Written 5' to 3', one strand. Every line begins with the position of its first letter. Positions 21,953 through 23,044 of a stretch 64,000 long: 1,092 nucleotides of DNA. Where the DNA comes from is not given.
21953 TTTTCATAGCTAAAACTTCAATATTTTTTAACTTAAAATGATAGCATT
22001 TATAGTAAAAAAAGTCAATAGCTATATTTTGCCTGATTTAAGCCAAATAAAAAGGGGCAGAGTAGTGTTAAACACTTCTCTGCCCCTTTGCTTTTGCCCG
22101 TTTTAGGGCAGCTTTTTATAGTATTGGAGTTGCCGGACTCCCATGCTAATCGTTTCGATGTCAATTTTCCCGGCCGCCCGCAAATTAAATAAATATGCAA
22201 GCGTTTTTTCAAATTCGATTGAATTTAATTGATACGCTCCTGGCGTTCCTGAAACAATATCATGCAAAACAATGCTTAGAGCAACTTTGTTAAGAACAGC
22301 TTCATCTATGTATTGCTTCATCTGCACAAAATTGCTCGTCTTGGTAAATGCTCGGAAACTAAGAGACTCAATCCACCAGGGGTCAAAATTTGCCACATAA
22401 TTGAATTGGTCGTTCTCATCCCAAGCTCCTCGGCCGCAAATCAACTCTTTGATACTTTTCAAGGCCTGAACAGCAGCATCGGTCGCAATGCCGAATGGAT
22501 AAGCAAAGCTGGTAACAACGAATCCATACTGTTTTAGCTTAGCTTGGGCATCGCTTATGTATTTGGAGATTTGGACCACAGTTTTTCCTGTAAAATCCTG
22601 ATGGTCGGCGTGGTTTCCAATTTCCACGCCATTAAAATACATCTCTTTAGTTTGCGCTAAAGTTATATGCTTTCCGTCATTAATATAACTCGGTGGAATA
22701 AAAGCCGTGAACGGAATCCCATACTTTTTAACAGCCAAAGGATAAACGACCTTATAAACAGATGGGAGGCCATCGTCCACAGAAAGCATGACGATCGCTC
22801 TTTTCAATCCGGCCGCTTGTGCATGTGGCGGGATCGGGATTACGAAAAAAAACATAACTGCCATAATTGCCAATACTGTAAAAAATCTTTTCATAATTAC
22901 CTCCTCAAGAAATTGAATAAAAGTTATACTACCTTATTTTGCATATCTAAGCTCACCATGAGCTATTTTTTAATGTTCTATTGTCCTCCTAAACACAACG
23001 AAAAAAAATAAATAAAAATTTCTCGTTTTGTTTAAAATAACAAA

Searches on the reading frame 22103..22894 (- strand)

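Call 52: search_protein_families(library=pfam, proteins=[window:22103-22894:-], max_evalue=0.01)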
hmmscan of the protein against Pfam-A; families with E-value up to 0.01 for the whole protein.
window:22103-22894:- (263 aa): 1 family
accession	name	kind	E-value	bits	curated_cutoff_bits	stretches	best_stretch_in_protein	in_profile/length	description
PF01522.26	Polysacc_deac_1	-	3.1e-15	56.7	23.1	1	32-147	6-118/124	Polysaccharide deacetylase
